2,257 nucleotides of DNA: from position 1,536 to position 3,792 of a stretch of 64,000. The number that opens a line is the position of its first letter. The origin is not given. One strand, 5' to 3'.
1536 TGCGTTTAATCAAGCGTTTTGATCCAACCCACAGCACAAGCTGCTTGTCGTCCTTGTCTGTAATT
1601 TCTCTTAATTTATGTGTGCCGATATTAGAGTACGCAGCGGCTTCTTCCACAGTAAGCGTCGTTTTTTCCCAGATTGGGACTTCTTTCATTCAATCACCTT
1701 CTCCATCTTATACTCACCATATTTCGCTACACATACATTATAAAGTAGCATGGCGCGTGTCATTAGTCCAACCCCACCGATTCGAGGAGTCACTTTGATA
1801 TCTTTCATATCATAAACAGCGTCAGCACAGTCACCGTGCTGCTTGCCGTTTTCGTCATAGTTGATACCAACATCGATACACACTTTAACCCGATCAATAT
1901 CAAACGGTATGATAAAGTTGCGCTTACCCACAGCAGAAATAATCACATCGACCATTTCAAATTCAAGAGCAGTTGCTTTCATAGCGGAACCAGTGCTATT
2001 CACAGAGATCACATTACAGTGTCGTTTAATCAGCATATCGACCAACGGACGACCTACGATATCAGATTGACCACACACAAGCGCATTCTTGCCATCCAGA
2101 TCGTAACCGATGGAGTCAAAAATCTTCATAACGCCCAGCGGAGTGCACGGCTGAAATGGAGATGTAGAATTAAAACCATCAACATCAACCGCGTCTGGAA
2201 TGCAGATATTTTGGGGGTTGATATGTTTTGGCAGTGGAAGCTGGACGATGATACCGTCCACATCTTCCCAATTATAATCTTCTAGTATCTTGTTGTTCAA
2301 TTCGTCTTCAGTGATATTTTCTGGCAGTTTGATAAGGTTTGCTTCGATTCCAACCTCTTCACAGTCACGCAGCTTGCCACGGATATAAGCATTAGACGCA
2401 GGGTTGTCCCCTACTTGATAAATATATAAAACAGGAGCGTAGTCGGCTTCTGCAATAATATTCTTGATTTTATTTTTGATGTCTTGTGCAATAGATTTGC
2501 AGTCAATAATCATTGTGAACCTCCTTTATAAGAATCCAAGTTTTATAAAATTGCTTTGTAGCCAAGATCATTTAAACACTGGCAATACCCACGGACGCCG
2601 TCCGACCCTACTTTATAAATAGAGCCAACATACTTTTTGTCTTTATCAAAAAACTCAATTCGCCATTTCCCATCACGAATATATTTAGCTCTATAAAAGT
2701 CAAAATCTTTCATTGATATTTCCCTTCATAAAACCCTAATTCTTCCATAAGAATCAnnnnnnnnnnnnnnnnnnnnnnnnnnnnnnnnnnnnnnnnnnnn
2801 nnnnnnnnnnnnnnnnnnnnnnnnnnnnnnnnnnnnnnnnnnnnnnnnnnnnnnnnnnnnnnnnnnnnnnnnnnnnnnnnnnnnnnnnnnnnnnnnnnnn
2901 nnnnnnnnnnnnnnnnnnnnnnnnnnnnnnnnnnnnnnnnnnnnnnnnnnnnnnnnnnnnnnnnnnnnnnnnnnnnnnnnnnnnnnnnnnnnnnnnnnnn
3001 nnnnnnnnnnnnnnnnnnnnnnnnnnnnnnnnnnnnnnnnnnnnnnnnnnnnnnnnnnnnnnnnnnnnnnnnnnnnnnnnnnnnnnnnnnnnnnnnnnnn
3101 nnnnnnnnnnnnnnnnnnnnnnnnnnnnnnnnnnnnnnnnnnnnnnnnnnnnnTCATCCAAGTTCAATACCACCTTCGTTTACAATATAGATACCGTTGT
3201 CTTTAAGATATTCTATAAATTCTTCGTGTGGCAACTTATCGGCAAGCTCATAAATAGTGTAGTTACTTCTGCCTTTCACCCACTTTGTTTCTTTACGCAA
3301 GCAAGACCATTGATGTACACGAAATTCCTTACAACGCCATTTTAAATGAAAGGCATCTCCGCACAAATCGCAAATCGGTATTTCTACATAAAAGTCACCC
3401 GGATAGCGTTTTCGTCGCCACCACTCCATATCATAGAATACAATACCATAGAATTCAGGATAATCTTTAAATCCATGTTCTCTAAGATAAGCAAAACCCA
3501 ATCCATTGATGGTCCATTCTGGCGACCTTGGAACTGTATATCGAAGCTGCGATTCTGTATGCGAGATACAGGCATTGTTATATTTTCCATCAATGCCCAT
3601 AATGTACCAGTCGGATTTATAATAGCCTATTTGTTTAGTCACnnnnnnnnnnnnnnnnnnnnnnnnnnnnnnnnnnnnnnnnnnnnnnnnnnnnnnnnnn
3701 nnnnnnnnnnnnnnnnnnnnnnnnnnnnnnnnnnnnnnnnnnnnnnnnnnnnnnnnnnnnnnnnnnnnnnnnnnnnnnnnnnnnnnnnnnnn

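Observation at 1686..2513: Phage-encoded FolD alongside ThyX, NrdD/NrdG and dUTPase. A self-contained route for dTMP supply under anaerobiosis.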

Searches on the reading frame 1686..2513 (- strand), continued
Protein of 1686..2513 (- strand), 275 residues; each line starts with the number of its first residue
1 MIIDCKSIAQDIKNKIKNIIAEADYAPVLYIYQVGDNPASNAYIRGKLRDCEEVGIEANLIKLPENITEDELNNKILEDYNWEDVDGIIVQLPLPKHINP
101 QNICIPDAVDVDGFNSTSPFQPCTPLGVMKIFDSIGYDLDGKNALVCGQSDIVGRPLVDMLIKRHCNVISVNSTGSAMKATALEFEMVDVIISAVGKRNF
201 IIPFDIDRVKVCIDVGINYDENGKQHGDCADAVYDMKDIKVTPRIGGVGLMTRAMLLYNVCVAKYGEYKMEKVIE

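Call 57: fold_search(model_id=the predicted structure, library=pdb)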
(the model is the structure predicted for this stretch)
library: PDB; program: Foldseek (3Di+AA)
matches with E <= 10: 1703; with E <= 0.001: 283
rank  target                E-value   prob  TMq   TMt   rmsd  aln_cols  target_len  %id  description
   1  6deb_A                1.5e-24  1.00  0.84  0.82   2.8       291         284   37  Crystal Structure of Bifunctional Enzyme FolD-Methylenetetrahydrofolate Dehydrogenase/Cyclohydrolase in the Complex wi (released 2018-05-23)
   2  3p2o_B                1.8e-24  1.00  0.84  0.82   2.6       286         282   38  Crystal Structure of FolD Bifunctional Protein from Campylobacter jejuni (released 2010-10-13)
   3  3l07_A                2.0e-24  1.00  0.85  0.83   3.4       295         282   34  Methylenetetrahydrofolate dehydrogenase/methenyltetrahydrofolate cyclohydrolase, putative bifunctional protein folD fr (released 2009-12-22)
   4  6jib_A                2.2e-24  1.00  0.88  0.83   3.0       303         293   33  Human MTHFD2 in complex with DS44960156 (released 2019-06-05)
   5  3p2o_A                3.4e-24  1.00  0.84  0.82   2.6       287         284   38  Crystal Structure of FolD Bifunctional Protein from Campylobacter jejuni (released 2010-10-13)
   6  6jib_B                5.4e-24  1.00  0.87  0.82   2.2       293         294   34  Human MTHFD2 in complex with DS44960156 (released 2019-06-05)
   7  6ape                  6.5e-24  1.00  0.88  0.85   2.6       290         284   30  Crystal Structure of Bifunctional protein FolD from Helicobacter pylori (released 2017-09-13)
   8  3l07_B                1.3e-23  1.00  0.86  0.83   2.2       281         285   36  Methylenetetrahydrofolate dehydrogenase/methenyltetrahydrofolate cyclohydrolase, putative bifunctional protein folD fr (released 2009-12-22)
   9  5o28_A                1.6e-23  1.00  0.81  0.78   3.3       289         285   36  E. coli FolD apo (released 2018-02-28)
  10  5tc4                  1.7e-23  1.00  0.86  0.82   2.4       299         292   33  Crystal structure of human mitochondrial methylenetetrahydrofolate dehydrogenase-cyclohydrolase (MTHFD2) in complex with (released 2016-12-14)
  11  9itd_C                2.2e-23  1.00  0.87  0.81   3.4       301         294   31  Human MTHFD1 in complex with compound 16a (released 2025-01-01)
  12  6s4a_B                3.2e-23  1.00  0.88  0.82   2.4       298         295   33  Structure of human MTHFD2 in complex with TH9028 (released 2021-07-07)
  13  6s4e                  4.8e-23  1.00  0.85  0.80   2.5       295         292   34  Structure of human MTHFD2 in complex with TH7299 (released 2021-07-07)
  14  9ise_C                4.8e-23  1.00  0.85  0.81   3.3       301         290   31  Human MTHFD1 in complex with LY374571 (released 2025-01-01)
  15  9isl_C                4.8e-23  1.00  0.85  0.80   3.4       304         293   30  Human MTHFD1 in complex with compound 16e (released 2025-01-01)
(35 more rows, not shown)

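Call 58: find_encoding_contigs(protein=P0183, flank=7000, max_places=1)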
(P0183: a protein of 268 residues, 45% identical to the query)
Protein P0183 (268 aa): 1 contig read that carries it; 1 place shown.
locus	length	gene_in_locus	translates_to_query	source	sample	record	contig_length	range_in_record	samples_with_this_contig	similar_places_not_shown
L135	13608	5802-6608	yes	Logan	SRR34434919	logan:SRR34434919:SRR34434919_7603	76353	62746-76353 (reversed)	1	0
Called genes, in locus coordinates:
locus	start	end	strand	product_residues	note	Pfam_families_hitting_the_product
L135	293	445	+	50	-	-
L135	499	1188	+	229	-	PF02086:MethyltransfD12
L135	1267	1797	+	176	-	PF00857:Isochorismatase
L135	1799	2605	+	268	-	PF00156:Pribosyltran (weak)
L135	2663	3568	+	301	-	-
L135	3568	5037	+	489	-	PF18127:NAMPT_N, PF04095:NAPRTase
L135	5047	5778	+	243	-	PF02540:NAD_synthase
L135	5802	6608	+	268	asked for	PF00763:THF_DHG_CYH, PF02882:THF_DHG_CYH_C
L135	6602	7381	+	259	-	PF13671:AAA_33 (faint)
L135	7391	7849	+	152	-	-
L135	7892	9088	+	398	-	PF00675:Peptidase_M16, PF05193:Peptidase_M16_C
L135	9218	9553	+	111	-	-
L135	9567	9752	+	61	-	-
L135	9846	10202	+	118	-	PF02086:MethyltransfD12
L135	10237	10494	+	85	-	-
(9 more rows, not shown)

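Call 59: find_encoding_contigs(protein=P0177, flank=7000, max_places=1)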
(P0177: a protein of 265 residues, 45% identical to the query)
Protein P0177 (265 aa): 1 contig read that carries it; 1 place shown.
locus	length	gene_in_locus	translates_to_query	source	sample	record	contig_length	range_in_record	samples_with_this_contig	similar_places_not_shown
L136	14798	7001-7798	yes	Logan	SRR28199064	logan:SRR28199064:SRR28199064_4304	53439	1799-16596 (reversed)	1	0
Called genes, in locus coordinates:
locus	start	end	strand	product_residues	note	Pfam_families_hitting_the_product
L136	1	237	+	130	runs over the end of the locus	-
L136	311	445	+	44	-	-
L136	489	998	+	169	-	PF06725:3D (weak)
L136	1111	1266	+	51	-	-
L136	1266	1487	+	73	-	-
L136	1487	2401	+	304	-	PF02511:Thy1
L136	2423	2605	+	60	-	-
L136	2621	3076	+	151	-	PF04011:LemA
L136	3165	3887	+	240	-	-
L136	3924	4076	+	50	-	PF06689:zf-C4_ClpX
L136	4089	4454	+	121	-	-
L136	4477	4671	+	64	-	-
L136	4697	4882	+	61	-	-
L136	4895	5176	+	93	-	-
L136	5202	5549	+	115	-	-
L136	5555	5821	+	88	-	-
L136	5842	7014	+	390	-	PF00625:Guanylate_kin, PF06941:NT5C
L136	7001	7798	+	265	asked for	PF00763:THF_DHG_CYH, PF02882:THF_DHG_CYH_C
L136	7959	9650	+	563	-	PF03477:ATP-cone (weak), PF13597:NRDD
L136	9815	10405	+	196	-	PF13392:HNH_3 (weak)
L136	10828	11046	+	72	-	PF13597:NRDD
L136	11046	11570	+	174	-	PF13353:Fer4_12, PF04055:Radical_SAM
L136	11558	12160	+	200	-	PF01226:Form_Nir_trans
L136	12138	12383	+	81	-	-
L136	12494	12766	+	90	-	-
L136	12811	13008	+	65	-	-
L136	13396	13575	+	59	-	-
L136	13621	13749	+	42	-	-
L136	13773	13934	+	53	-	-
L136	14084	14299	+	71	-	-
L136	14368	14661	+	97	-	-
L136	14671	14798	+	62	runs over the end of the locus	-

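Call 60: find_encoding_contigs(protein=P0187, flank=7000, max_places=1)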
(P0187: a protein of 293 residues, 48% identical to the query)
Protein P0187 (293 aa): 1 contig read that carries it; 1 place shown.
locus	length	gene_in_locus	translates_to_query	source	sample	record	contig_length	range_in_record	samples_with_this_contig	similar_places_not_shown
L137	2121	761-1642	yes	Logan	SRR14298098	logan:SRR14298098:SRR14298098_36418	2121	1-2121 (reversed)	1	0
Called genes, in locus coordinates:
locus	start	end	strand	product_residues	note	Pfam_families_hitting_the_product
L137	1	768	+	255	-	?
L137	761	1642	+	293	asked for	PF00763:THF_DHG_CYH, PF02882:THF_DHG_CYH_C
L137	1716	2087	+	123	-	-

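Call 61: find_encoding_contigs(protein=P0219, flank=7000, max_places=1)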
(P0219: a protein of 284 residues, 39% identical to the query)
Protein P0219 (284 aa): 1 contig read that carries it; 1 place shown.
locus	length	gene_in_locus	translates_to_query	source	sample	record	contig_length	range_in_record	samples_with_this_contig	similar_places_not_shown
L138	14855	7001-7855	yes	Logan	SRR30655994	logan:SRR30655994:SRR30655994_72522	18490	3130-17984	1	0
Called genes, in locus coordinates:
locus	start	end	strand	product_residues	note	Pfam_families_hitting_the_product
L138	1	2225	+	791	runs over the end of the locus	-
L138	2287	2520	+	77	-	-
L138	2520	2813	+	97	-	-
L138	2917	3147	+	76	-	-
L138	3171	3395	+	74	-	-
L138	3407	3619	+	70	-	-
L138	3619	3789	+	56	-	-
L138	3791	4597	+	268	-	PF13730:HTH_36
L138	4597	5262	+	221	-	PF00308:Bac_DnaA (weak), PF01695:IstB_IS21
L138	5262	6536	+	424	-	PF03796:DnaB_C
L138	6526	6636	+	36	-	-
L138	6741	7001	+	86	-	-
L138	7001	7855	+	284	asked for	PF00763:THF_DHG_CYH, PF02882:THF_DHG_CYH_C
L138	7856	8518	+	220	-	PF02511:Thy1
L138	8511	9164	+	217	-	PF00265:TK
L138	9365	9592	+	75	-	-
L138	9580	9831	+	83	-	-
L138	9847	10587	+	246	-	PF08275:DNAG_N (faint), PF13155:Toprim_2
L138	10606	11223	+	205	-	-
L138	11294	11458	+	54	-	-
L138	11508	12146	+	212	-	-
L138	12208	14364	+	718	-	PF01612:DNA_pol_A_exo1, PF00476:DNA_pol_A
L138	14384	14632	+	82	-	-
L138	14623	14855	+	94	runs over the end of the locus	-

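Call 70: find_encoding_contigs(protein=P0157, flank=2500, max_places=8)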
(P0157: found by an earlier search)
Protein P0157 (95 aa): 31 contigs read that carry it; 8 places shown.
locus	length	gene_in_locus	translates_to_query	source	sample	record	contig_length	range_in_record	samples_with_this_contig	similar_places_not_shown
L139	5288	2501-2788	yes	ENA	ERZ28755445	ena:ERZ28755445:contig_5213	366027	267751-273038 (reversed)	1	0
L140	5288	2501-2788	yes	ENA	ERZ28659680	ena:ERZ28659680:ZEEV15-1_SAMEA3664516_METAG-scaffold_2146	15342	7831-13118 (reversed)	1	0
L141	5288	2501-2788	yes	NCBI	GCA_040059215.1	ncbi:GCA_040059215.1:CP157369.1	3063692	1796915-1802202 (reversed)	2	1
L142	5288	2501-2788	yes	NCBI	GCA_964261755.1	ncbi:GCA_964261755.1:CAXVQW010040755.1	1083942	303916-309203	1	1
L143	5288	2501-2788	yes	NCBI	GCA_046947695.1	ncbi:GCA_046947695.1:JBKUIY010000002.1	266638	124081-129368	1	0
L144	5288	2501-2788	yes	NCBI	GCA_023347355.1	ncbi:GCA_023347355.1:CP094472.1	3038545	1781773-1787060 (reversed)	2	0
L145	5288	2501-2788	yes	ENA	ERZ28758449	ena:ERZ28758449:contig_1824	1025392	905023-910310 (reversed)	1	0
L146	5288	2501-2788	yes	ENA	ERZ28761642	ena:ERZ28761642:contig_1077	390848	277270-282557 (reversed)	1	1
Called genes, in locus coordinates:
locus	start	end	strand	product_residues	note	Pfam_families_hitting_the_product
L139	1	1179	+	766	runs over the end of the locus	PF02861:Clp_N, PF00004:AAA, PF17871:AAA_lid_9, PF00004:AAA, PF00158:Sigma54_activat, PF07724:AAA_2, PF07728:AAA_5, PF10431:ClpB_D2-small, +9 more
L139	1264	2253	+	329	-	PF00781:DAGK_cat, PF19279:YegS_C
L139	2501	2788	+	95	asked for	PF00166:Cpn10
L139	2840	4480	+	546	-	PF00118:Cpn60_TCP1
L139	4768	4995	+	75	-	-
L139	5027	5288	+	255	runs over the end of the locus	-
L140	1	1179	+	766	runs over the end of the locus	PF02861:Clp_N, PF00004:AAA, PF17871:AAA_lid_9, PF00004:AAA, PF00158:Sigma54_activat, PF07724:AAA_2, PF07728:AAA_5, PF10431:ClpB_D2-small, +9 more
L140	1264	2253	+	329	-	PF00781:DAGK_cat, PF19279:YegS_C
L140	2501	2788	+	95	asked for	PF00166:Cpn10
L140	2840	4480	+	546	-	PF00118:Cpn60_TCP1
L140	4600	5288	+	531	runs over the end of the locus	PF00905:Transpeptidase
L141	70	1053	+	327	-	PF00781:DAGK_cat, PF19279:YegS_C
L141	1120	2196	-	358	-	PF01757:Acyl_transf_3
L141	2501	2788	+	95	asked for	PF00166:Cpn10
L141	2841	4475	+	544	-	PF00118:Cpn60_TCP1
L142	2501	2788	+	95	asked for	PF00166:Cpn10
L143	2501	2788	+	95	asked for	PF00166:Cpn10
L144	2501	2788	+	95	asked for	PF00166:Cpn10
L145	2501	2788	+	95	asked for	PF00166:Cpn10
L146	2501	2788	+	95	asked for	PF00166:Cpn10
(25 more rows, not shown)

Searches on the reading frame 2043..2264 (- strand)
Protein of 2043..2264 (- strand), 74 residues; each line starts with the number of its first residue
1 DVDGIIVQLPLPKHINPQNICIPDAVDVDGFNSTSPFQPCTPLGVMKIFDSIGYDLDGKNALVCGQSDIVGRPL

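Call 45: search_solved_structures(query=window:2043-2264:-, show_alignments=5, max_evalue=0.001)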
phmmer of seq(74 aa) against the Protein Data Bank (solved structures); distinct sequences matched with E-value up to 0.001: 25.
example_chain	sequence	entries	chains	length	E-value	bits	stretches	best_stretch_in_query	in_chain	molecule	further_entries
6v6y_A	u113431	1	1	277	3.4e-14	55.8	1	1-74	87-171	Bifunctional protein FolD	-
3p2o_A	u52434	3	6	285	3.9e-14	55.6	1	2-74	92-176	Bifunctional protein folD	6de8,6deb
4a5o_A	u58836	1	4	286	4.5e-12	49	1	2-74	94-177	BIFUNCTIONAL PROTEIN FOLD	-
6ape_A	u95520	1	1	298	4e-11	46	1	2-74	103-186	Bifunctional protein FolD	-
7ehj_A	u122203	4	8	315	3.9e-10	42.9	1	2-74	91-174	Bifunctional methylenetetrahydrofolate dehydrogenase/cyclohydrolase, mitochondrial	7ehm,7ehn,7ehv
5tc4_A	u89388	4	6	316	3.9e-10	42.9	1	2-74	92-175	Bifunctional methylenetetrahydrofolate dehydrogenase/cyclohydrolase, mitochondrial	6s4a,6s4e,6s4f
9is9_A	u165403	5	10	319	4e-10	42.8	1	2-74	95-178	Bifunctional methylenetetrahydrofolate dehydrogenase/cyclohydrolase, mitochondrial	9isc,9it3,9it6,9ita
6jib_A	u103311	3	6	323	4e-10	42.8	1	2-74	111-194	Bifunctional methylenetetrahydrofolate dehydrogenase/cyclohydrolase, mitochondrial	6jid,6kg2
4a26_A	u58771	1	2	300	4.8e-10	42.6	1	3-74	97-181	PUTATIVE C-1-TETRAHYDROFOLATE SYNTHASE, CYTOPLASMIC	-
3l07_A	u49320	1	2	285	4.8e-10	42.6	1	2-74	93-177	Bifunctional protein folD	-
5o22_A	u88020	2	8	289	1e-09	41.6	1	2-74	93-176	Bifunctional protein FolD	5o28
1b0a_A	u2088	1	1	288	1e-09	41.6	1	2-74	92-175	PROTEIN (FOLD BIFUNCTIONAL PROTEIN)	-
8wfc_A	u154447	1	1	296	1.8e-09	40.7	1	2-74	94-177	Bifunctional protein FolD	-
5o2a_A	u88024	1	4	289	5.2e-09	39.3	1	2-74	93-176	Bifunctional protein FolD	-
5zf1_A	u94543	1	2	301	4.9e-08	36.2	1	2-74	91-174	5,10-methylenetetrahydrofolate dehydrogenase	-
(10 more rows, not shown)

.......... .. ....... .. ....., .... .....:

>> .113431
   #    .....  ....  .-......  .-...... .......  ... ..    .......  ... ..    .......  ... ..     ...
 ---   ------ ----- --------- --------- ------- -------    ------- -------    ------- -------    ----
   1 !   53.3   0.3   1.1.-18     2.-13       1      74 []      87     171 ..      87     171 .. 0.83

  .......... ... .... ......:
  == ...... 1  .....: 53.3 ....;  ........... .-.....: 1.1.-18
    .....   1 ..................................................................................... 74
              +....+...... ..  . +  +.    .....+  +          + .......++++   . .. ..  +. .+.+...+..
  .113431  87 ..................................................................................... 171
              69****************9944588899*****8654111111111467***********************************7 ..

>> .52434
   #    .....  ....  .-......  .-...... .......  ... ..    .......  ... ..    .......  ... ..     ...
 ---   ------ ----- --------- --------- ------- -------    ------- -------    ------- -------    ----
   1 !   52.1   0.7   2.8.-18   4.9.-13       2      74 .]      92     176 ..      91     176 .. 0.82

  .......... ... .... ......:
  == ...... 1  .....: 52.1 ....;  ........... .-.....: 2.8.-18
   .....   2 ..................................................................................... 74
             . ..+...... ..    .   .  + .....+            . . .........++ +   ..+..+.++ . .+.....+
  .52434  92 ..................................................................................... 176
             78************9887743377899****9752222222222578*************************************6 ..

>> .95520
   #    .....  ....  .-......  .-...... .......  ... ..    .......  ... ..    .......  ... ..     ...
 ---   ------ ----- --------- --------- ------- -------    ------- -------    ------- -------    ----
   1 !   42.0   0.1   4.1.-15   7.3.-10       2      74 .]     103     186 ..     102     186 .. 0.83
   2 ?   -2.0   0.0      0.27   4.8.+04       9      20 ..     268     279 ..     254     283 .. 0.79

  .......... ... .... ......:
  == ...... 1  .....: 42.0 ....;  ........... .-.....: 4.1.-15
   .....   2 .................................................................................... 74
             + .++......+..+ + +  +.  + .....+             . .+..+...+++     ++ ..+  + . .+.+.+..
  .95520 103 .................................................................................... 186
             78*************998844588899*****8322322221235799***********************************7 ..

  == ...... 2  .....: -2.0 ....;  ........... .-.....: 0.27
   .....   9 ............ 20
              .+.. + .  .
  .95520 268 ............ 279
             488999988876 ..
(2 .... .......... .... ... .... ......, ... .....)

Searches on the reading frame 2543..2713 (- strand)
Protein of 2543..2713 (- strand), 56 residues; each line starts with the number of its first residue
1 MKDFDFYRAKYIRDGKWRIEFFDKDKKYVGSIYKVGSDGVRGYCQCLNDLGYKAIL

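Call 3: search_protein_families(library=pfam, proteins=[window:2543-2713:-], max_evalue=0.01)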
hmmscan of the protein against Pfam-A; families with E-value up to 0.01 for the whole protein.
window:2543-2713:- (56 aa): 0 families

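Call 5: search_protein_families(library=phrogs, proteins=[window:2543-2713:-], max_evalue=0.001)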
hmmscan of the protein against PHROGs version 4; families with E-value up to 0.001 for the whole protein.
window:2543-2713:- (56 aa): 1 family
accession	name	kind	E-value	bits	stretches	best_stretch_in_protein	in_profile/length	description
phrog_14429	-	other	0.00026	21.4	1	14-54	221-261/266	hydrolase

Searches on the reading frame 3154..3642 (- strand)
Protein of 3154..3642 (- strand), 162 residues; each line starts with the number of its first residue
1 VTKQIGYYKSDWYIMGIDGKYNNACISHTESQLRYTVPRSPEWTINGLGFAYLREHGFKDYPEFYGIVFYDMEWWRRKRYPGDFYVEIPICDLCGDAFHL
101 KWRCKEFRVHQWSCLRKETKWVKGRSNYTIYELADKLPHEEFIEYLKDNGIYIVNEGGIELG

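Call 3: search_protein_families(library=pfam, proteins=[window:3154-3642:-], max_evalue=0.01)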
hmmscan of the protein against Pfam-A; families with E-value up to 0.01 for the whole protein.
window:3154-3642:- (162 aa): 0 families

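Call 5: search_protein_families(library=phrogs, proteins=[window:3154-3642:-], max_evalue=0.001)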
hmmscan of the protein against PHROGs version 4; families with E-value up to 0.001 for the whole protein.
window:3154-3642:- (162 aa): 0 families
